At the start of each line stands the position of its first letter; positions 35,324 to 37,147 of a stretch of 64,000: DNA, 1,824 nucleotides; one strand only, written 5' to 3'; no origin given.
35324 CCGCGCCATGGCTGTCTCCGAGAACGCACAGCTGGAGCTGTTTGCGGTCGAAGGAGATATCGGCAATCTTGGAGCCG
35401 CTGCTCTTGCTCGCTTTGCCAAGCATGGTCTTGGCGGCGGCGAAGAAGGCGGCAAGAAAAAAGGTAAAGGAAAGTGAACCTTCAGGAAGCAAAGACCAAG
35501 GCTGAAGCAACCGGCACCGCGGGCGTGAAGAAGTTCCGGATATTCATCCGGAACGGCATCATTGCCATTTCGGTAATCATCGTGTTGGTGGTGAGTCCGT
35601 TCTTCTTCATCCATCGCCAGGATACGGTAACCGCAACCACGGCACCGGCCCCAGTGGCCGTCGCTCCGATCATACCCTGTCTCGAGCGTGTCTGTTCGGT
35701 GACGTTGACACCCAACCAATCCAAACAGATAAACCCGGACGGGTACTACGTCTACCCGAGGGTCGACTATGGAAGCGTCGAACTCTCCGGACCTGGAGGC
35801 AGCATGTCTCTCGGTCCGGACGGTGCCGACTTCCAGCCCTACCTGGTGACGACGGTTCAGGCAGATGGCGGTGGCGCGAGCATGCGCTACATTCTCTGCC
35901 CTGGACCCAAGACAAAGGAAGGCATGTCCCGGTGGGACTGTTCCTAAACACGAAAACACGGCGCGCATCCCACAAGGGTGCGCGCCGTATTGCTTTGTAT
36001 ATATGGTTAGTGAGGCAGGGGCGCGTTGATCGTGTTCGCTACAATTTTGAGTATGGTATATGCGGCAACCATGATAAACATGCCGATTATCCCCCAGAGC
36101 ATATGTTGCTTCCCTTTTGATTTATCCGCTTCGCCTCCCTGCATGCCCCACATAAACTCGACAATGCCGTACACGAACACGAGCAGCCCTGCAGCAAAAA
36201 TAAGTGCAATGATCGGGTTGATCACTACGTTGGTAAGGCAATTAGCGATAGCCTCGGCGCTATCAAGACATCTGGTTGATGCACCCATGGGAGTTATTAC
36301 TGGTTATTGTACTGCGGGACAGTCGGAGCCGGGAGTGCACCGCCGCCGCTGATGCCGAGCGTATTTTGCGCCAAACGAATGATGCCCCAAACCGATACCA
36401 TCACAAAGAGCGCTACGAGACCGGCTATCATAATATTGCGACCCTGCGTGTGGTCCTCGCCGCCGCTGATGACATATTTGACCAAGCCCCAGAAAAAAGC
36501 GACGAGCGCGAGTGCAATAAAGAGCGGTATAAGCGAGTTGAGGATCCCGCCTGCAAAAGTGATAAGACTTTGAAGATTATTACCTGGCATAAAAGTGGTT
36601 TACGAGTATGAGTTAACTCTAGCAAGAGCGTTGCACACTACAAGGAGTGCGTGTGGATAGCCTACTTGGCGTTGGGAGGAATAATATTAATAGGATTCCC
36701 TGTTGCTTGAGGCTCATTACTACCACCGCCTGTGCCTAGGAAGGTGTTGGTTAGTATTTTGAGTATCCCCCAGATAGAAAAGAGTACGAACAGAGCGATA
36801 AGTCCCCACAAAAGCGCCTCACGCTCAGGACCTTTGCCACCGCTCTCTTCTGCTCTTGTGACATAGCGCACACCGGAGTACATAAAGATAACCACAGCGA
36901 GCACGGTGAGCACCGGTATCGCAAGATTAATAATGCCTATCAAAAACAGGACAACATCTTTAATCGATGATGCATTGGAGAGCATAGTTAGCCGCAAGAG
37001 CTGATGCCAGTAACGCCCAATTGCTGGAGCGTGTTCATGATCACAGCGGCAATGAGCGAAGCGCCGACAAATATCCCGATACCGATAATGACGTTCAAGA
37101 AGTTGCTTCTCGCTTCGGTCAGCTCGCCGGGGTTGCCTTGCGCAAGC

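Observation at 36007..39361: Operon of four tandem VirB2/TrbC-like two-helix pilin-like paralogs with an orphan solute-binding protein and a SAM methyltransferase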

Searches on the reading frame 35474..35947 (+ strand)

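Call 3: search_protein_families(library=pfam, proteins=[window:35474-35947:+], max_evalue=1)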
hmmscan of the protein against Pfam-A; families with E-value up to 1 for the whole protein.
window:35474-35947:+ (157 aa): 1 family
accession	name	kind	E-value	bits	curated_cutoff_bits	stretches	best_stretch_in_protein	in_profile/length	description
PF23540.2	DesK_N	-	0.07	13.7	24.8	1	19-53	3-37/151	DesK N-terminal domain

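Call 4: search_protein_families(library=ncbifam, proteins=[window:35474-35947:+], max_evalue=1)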
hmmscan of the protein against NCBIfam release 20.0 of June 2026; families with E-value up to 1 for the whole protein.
window:35474-35947:+ (157 aa): 2 families
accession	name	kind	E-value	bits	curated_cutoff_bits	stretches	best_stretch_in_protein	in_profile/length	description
NF004285.1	PRK05696.1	equivalog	0.071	12.9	179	1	6-57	5-53/171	flagellar basal body-associated protein FliL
NF038218.1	IcmG_DotF_IVB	equivalog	0.25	11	200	1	6-63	29-90/266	type IVB secretion system protein IcmG/DotF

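Call 75: search_protein_families(library=pfam, proteins=[window:35474-35947:+], max_evalue=5)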
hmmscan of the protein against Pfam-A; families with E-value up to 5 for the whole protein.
window:35474-35947:+ (157 aa): 1 family
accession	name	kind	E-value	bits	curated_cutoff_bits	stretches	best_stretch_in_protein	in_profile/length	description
PF23540.2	DesK_N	-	0.07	13.7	24.8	1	19-53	3-37/151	DesK N-terminal domain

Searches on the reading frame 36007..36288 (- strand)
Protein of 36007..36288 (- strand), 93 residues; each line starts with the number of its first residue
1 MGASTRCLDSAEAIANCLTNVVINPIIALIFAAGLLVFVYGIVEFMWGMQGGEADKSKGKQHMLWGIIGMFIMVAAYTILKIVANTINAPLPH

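Call 3: search_protein_families(library=pfam, proteins=[window:36007-36288:-], max_evalue=1)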
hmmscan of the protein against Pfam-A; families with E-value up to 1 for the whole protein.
window:36007-36288:- (93 aa): 4 families
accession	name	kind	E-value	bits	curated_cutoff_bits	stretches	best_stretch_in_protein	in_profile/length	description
PF18895.5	T4SS_pilin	-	1.2e-06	28.9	26.6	1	19-82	9-70/71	Type IV secretion system pilin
PF07264.17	EI24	-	0.00087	19.9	32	1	18-91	15-86/199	Sulfate transporter CysZ/Etoposide-induced protein 2.4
PF06570.16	DUF1129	-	0.079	13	29.1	1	26-92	114-180/207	Protein of unknown function (DUF1129)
PF11239.13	DUF3040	-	0.89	10.3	24.7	0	28-77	49-82/84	Protein of unknown function (DUF3040)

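Call 4: search_protein_families(library=ncbifam, proteins=[window:36007-36288:-], max_evalue=1)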
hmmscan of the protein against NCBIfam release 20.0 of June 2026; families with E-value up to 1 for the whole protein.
window:36007-36288:- (93 aa): 3 families
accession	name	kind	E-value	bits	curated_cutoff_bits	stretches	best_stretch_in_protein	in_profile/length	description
NF045849.1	ICE_MMCAP2_0565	equivalog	0.00027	20.6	40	1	27-87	19-80/80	Mbov_0395 family pilin-like conjugal transfer protein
TIGR03943.1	TIGR03943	equivalog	0.14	11.6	88.8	1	26-88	13-78/221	TIGR03943 family putative permease subunit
NF058603.1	SCO2097_fam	equivalog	0.25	11.7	110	1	32-80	43-82/129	SCO2097 family morphological protein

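Call 95: search_protein_families(library=phrogs, proteins=[window:36007-36288:-], max_evalue=0.1)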
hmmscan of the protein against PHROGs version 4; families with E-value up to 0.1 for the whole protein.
window:36007-36288:- (93 aa): 1 family
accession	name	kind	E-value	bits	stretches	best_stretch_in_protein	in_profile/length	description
phrog_16438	-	unknown function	0.066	14.5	1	21-46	3-27/66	-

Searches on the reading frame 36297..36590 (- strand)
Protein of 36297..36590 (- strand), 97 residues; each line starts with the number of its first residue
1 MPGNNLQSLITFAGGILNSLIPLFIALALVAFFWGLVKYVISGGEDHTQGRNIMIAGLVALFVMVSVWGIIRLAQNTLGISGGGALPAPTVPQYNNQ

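Call 3: search_protein_families(library=pfam, proteins=[window:36297-36590:-], max_evalue=1)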
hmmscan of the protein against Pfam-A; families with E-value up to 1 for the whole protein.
window:36297-36590:- (97 aa): 5 families
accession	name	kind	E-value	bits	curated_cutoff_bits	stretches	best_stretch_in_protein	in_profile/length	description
PF18895.5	T4SS_pilin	-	2.3e-06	28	26.6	1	9-72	5-69/71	Type IV secretion system pilin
PF00520.37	Ion_trans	-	0.011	15.4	25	1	5-77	114-197/241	Ion transport protein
PF11742.13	DUF3302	-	0.03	14.9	32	1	23-71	10-60/77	Protein of unknown function (DUF3302)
PF20389.3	DUF6684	-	0.13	12.9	24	0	53-72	22-41/79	Family of unknown function (DUF6684)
PF12725.13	DUF3810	-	0.73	9.6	28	1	13-71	17-82/311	Protein of unknown function (DUF3810)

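Call 4: search_protein_families(library=ncbifam, proteins=[window:36297-36590:-], max_evalue=1)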
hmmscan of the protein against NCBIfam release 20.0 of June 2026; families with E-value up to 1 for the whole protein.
window:36297-36590:- (97 aa): 4 families
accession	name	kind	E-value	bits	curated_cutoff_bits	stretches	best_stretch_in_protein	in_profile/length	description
NF010318.0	PRK13755.1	equivalog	0.0049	17.2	170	1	48-79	99-129/140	organomercurial transporter MerC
NF010195.0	PRK13673.1-2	equivalog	0.017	15.7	189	1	18-64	37-83/129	hypothetical protein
NF045890.1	conj_pls20_p028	equivalog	0.08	11.8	150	1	16-75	61-121/377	pLS20_p028 family conjugation system transmembrane protein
NF033784.1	transport_merC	equivalog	0.34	11.2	140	0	9-35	39-65/123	organomercurial transporter MerC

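Call 95: search_protein_families(library=phrogs, proteins=[window:36297-36590:-], max_evalue=0.1)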
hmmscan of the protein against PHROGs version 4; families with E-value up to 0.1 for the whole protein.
window:36297-36590:- (97 aa): 0 families

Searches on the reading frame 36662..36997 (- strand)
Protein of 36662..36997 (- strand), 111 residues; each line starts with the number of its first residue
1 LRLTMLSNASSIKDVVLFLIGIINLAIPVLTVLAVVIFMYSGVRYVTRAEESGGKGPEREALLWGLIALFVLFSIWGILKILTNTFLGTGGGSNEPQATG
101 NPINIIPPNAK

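Call 3: search_protein_families(library=pfam, proteins=[window:36662-36997:-], max_evalue=1)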
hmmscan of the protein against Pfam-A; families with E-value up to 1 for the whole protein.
window:36662-36997:- (111 aa): 3 families
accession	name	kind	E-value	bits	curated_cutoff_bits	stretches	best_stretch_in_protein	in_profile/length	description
PF18895.5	T4SS_pilin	-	5.2e-05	23.7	26.6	1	22-82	12-71/71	Type IV secretion system pilin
PF20556.3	DUF6768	-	0.1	12.7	27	1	22-82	42-94/123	Family of unknown function (DUF6768)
PF19554.4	DUF6077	-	0.3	10.2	27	1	26-84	4-61/354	Family of unknown function (DUF6077)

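Call 4: search_protein_families(library=ncbifam, proteins=[window:36662-36997:-], max_evalue=1)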
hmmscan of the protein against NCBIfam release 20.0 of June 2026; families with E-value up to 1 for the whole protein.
window:36662-36997:- (111 aa): 1 family
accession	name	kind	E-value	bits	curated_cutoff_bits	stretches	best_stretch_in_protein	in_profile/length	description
NF045849.1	ICE_MMCAP2_0565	equivalog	1.3e-05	24.8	40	1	11-85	4-79/80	Mbov_0395 family pilin-like conjugal transfer protein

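Call 9: find_homologous_proteins(query=window:36662-36997:-)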
Query window:36662-36997:- (111 aa): 17 proteins with E <= 0.001 among 38 candidates.
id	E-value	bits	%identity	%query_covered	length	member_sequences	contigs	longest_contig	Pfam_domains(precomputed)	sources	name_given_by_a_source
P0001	3.5e-61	222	100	96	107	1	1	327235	-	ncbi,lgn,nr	ncbi:MAG TPA: hypothetical protein VHD31_03290 [Candidatus Paceibacterota bacterium]|nr:hypothetical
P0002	5.5e-41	157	70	96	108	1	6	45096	PF18895.6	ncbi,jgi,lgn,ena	-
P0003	5.3e-37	144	67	96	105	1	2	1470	-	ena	-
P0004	8.0e-32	127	70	83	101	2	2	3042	-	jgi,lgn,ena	-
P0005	2.1e-30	123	69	72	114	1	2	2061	PF18895.6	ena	-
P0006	2.2e-28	116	55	89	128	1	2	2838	PF18895.6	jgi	jgi:hypothetical protein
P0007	7.4e-28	115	54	92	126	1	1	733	PF18895.6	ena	-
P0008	2.5e-27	113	52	96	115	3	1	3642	PF18895.6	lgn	-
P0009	6.2e-27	112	53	91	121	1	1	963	PF18895.6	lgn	-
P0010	4.9e-26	109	58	95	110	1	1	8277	-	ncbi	-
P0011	7.1e-26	108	54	88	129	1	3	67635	PF18895.6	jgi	jgi:hypothetical protein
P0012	2.0e-25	107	53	87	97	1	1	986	PF18895.6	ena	-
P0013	3.2e-23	100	53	93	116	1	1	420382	PF18895.6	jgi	jgi:hypothetical protein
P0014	4.3e-22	96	51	85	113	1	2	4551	PF18895.6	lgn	-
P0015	3.3e-19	87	51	84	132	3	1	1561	PF18895.6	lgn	-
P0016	1.5e-16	78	62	61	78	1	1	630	PF18895.6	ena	-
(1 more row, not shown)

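Call 49: predict_structure(alignment_id=A2)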
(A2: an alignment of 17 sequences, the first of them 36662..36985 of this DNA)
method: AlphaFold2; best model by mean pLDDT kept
length: 107 residues; sequences in the alignment: 17
mean_pLDDT: 67.6   pTM: 0.36
mean pLDDT of the five models: 67.6, 67.0, 65.4, 63.6, 62.9
residues with pLDDT >= 90: 0; 70-90: 58; 50-70: 33; < 50: 16
segments of 3 or more residues with pLDDT < 50: 86-97
pLDDT, mean of each block of 10 residues (from residue 1): 61 80 81 79 63 69 82 74 52 47 51
secondary structure, 60 per line:
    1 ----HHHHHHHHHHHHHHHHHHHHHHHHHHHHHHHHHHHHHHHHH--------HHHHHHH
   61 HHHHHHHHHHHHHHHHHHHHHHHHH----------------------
elements in order: H5-45 H54-85

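Call 53: fold_search(model_id=the predicted structure, library=pdb)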
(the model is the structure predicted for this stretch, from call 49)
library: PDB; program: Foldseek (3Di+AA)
matches with E <= 10: 93; with E <= 0.001: 0
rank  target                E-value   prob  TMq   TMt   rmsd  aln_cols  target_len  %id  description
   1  9lli_O                5.2e-01  0.96  0.53  0.79   1.7        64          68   22  Cryo-EM structure of D1R in complex with de novo designed GEM targeting TM1/2/4 and GEM targeting TM3/4/5, and negativ (released 2026-03-04)
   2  7p48_6                6.3e-01  0.33  0.33  0.09   9.5        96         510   11  Staphylococcus aureus ribosome in complex with Sal(B) (released 2022-02-02)
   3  7shn_A                1.8e+00  0.41  0.47  0.10   6.3        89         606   21  Cryo-EM structure of oleoyl-CoA-bound human peroxisomal fatty acid transporter ABCD1 (released 2021-11-03)
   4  7shn_B                1.8e+00  0.41  0.47  0.10   6.3        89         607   21  Cryo-EM structure of oleoyl-CoA-bound human peroxisomal fatty acid transporter ABCD1 (released 2021-11-03)
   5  7rra_A                2.4e+00  0.33  0.47  0.10   7.4        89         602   21  Cryo-EM Structure of Nanodisc reconstituted ABCD1 in inward open conformation (released 2022-01-19)
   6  9ngj_A                2.7e+00  0.47  0.52  0.11   4.9        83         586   13  CryoEM structure of human ABCD3 bound to Phytanoyl-CoA (released 2025-12-17)
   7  9ngm_A                2.9e+00  0.38  0.52  0.11   5.8        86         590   16  CryoEM structure of human ABCD3 (released 2025-12-17)
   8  4jq5_E                2.9e+00  0.18  0.35  0.41   4.7        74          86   18  Crystal structure of the human Nup49CCS2+3* coiled-coil segment (released 2014-09-24)
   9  7rr9_A                3.3e+00  0.25  0.45  0.10   7.0        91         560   20  Cryo-EM Structure of Nanodisc reconstituted ABCD1 in nucleotide bound outward open conformation (released 2022-01-19)
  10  2osz_A                3.3e+00  0.10  0.23  0.28   6.2        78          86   17  Structure of Nup58/45 suggests flexible nuclear pore diameter by intermolecular sliding (released 2007-04-10)
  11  7x1w_B                3.6e+00  0.25  0.47  0.10   6.5        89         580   21  Cryo-EM structure of human ABCD1 E630Q in the presence of ATP in inward-facing state (released 2023-03-22)
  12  7oya_h1               3.6e+00  0.15  0.37  0.34   7.0        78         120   14  Cryo-EM structure of the 1 hpf zebrafish embryo 80S ribosome (released 2022-07-13)
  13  5lcy_B                3.6e+00  0.12  0.34  0.39   4.7        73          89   19  Formaldehyde-Responsive Regulator FrmR E64H variant from Salmonella enterica serovar Typhimurium (released 2016-08-10)
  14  5n9j_U                3.6e+00  0.12  0.32  0.21   7.4        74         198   11  Core Mediator of transcriptional regulation (released 2017-05-17)
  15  9v1i_li               3.8e+00  0.18  0.41  0.37   6.7        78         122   10  Cryo- EM structure of ribosomal large subunit (LSU) from Entamoeba histolytica at 2.8 angstrom resolution (released 2025-10-08)
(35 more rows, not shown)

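Call 54: search_solved_structures(query=A2, max_evalue=10)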
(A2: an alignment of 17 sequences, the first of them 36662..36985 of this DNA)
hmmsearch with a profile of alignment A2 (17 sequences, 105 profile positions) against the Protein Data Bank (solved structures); distinct sequences matched with E-value up to 10: 3.
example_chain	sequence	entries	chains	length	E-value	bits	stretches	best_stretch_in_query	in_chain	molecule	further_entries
4kjr_A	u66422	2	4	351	0.13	15.1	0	21-78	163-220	cation exchanger YfkE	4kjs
8evm_A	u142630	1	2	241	2.2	11.3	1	42-74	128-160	Chlorophyll dimer protein designs, Special Pair 3 (SP3x)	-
9t5t_Z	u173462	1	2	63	4.6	10.2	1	26-78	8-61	Photosystem II reaction center protein Z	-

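Call 95: search_protein_families(library=phrogs, proteins=[window:36662-36985:-], max_evalue=0.1)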
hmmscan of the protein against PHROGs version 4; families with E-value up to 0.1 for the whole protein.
window:36662-36985:- (107 aa): 0 families
